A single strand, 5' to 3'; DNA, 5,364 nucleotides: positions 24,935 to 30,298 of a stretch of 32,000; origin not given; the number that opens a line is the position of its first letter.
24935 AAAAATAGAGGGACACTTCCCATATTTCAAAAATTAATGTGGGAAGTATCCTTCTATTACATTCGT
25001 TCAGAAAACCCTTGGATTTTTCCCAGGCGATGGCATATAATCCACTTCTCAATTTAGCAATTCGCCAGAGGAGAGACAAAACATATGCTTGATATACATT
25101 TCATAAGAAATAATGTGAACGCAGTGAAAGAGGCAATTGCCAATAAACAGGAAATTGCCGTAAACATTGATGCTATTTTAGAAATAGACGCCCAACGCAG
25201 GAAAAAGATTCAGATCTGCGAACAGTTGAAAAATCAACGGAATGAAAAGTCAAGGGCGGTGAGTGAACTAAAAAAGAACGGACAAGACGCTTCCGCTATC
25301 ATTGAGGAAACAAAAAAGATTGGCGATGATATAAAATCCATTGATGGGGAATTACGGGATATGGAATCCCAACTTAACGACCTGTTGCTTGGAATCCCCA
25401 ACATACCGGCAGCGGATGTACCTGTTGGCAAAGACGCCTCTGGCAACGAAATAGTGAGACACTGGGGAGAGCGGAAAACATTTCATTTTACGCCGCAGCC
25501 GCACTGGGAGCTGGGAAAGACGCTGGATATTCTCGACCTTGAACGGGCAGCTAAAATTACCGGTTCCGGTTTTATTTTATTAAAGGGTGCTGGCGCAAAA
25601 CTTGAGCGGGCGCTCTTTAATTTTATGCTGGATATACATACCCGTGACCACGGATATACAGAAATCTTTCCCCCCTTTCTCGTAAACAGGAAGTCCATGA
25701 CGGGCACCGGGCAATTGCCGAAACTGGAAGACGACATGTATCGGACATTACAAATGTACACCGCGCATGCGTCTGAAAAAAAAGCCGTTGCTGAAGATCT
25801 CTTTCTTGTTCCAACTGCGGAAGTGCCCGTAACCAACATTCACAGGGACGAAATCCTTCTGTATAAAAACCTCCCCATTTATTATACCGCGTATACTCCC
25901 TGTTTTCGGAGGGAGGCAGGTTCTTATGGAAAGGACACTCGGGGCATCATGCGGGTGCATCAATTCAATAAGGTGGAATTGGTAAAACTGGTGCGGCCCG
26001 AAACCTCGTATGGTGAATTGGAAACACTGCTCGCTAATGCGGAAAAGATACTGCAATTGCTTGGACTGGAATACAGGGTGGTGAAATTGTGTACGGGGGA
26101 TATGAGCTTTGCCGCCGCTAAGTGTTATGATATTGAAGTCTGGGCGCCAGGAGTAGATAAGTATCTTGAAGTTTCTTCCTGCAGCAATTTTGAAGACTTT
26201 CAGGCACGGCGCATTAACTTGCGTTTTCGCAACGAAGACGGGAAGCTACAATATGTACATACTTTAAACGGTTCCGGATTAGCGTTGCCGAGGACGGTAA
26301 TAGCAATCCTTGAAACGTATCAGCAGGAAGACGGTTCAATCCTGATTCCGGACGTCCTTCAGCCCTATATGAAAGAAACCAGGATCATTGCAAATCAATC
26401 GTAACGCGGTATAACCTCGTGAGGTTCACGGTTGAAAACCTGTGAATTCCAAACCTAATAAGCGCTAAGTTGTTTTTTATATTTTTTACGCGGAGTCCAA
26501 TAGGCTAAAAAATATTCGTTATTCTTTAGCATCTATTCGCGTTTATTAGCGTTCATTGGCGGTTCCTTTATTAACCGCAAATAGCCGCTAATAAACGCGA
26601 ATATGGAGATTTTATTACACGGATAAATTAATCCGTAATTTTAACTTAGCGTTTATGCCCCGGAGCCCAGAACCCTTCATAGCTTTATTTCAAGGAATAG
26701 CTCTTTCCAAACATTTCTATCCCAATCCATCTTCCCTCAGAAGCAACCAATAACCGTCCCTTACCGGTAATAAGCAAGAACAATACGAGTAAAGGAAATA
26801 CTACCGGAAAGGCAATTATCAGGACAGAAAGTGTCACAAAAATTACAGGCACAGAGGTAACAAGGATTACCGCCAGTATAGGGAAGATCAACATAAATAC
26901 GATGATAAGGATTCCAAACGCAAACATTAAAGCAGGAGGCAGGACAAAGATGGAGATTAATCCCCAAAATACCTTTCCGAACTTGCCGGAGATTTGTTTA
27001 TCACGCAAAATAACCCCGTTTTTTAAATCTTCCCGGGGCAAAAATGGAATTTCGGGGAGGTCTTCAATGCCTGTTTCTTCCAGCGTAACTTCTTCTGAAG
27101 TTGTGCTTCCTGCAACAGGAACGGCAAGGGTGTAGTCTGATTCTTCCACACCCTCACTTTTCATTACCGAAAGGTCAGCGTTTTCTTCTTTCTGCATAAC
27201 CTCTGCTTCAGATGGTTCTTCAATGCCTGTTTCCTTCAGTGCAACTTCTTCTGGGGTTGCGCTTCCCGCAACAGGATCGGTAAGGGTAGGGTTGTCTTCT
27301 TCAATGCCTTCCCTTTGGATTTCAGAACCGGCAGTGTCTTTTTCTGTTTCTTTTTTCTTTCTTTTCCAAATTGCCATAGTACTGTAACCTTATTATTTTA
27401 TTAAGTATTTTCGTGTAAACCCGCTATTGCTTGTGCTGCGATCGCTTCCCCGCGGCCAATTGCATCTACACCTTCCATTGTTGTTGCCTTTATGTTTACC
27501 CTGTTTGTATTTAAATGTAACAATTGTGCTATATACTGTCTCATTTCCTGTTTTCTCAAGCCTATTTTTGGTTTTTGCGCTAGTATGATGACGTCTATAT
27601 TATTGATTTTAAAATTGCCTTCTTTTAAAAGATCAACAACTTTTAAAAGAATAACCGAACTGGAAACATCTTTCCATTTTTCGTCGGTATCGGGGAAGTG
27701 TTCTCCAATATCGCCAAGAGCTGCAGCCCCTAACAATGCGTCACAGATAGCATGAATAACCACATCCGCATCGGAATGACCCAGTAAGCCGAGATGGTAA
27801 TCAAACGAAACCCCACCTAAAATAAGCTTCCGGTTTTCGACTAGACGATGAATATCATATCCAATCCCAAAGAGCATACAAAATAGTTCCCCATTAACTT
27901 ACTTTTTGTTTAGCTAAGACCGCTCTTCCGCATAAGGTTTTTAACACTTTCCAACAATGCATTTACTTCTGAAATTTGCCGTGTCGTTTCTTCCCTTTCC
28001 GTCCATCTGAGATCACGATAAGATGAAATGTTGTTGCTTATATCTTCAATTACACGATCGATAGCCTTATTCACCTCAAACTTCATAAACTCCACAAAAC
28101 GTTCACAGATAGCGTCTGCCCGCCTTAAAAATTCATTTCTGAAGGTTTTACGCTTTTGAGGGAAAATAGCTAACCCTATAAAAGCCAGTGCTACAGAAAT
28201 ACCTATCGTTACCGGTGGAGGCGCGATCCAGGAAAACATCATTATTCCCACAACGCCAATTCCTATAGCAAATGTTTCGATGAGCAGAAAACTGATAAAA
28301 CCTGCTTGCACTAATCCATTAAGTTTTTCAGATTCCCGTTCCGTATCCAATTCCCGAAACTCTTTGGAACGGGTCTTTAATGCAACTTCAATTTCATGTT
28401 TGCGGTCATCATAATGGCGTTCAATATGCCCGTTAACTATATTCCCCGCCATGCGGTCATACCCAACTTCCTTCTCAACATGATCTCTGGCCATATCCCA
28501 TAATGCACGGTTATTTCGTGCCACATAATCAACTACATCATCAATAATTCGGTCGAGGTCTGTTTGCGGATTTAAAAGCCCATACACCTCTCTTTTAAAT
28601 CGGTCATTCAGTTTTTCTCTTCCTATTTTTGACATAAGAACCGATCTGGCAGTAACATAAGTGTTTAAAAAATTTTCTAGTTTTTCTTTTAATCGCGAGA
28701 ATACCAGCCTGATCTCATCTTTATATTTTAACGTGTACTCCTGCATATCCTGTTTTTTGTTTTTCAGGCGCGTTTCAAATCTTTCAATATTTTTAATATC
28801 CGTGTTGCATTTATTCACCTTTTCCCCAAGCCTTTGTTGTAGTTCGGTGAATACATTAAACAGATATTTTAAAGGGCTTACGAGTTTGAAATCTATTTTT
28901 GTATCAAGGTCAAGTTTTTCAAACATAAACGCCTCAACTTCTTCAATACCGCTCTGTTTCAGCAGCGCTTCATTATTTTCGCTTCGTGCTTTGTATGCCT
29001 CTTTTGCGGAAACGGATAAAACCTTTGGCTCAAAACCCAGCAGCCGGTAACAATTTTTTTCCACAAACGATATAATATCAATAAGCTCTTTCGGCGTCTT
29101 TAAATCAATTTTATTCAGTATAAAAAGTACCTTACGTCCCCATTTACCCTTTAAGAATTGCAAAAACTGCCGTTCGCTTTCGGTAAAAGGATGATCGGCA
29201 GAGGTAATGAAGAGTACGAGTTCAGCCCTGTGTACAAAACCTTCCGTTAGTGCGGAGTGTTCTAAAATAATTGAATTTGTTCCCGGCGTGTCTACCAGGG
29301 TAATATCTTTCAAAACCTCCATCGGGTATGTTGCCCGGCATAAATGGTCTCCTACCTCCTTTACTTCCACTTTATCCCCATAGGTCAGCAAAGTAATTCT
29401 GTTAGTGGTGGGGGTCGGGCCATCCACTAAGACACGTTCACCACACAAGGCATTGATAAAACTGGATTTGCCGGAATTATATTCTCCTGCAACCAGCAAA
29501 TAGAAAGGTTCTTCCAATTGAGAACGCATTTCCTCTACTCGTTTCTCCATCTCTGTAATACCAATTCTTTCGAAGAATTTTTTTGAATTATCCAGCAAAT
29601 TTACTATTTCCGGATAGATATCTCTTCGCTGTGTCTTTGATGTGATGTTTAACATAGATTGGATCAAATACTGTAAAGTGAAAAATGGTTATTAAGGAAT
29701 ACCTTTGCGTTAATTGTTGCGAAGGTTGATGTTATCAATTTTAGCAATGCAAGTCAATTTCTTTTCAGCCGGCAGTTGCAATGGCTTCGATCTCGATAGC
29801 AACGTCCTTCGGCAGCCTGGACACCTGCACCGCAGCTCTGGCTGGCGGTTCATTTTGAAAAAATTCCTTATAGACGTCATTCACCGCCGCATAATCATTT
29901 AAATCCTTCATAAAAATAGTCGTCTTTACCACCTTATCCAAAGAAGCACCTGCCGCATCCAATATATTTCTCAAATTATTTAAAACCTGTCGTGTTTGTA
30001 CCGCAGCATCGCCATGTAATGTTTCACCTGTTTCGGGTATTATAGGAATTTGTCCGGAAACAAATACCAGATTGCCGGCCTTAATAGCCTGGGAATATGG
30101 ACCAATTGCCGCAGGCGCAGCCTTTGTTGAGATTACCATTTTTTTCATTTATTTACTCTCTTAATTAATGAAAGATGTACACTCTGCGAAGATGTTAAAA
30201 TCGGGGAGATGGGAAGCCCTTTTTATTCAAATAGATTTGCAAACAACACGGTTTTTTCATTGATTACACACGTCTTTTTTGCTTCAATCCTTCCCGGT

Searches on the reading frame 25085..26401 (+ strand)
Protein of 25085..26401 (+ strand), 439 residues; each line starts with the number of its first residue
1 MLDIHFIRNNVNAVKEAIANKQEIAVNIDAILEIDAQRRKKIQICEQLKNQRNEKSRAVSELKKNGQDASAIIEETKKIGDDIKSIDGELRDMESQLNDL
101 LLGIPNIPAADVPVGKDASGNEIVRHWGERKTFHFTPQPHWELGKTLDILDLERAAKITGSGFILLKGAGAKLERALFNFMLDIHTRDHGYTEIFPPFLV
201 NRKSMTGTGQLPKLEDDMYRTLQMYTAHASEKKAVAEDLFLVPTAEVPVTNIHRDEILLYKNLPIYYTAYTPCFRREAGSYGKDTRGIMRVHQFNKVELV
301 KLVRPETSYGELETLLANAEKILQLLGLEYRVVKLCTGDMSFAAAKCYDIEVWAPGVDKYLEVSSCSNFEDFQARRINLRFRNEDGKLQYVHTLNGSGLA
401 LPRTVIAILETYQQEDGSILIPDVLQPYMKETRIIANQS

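Call 9: search_protein_families(library=pfam, proteins=[window:25085-26401:+], max_evalue=0.001)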
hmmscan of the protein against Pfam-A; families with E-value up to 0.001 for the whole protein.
window:25085-26401:+ (439 aa): 2 families
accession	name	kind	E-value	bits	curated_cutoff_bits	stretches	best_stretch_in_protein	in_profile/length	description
PF00587.30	tRNA-synt_2b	-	9.5e-45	153.3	29.3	1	236-412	8-179/179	tRNA synthetase class II core domain (G, H, P, S and T)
PF02403.27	Seryl_tRNA_N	-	4e-28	98.2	28.2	1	1-108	1-108/108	Seryl-tRNA synthetase N-terminal domain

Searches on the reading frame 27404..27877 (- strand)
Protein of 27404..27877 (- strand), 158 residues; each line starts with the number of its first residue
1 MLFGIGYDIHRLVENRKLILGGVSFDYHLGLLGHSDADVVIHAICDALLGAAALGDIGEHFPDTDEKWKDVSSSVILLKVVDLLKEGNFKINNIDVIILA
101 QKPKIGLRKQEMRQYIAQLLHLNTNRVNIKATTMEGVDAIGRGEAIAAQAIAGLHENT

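Call 9: search_protein_families(library=pfam, proteins=[window:27404-27877:-], max_evalue=0.001)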
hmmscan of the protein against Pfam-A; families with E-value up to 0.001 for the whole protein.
window:27404-27877:- (158 aa): 1 family
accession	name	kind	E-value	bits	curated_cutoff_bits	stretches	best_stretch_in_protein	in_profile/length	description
PF02542.21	YgbB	-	6.4e-64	215.4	26.7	1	2-153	2-153/155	YgbB family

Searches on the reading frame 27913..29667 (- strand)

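Call 9: search_protein_families(library=pfam, proteins=[window:27913-29667:-], max_evalue=0.001)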
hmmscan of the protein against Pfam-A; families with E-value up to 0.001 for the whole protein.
window:27913-29667:- (585 aa): 5 families
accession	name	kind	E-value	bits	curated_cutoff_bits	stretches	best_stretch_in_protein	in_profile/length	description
PF00350.29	Dynamin_N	-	1.2e-26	94.2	27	2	113-187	94-168/168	Dynamin family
PF01926.29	MMR_HSR1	-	7e-13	49.1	21.9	1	58-186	3-113/113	50S ribosome-binding GTPase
PF03193.22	RsgA_GTPase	-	6.6e-07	29.7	30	1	40-133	93-171/174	RsgA GTPase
PF00009.33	GTP_EFTU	-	0.00015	21.9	26.5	1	59-226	8-174/188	Elongation factor Tu GTP binding domain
PF04548.22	AIG1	-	0.00021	21.1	27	0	57-181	3-116/212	AIG1 family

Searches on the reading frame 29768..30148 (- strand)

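Call 108: search_protein_families(library=pfam, proteins=[window:29768-30148:-], max_evalue=0.001)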
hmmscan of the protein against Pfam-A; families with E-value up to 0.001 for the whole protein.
window:29768-30148:- (127 aa): 1 family
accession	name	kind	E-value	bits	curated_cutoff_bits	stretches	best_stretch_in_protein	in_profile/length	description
PF01042.26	Ribonuc_L-PSP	-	7.1e-46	155.6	27.3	1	9-125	2-120/121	Endoribonuclease L-PSP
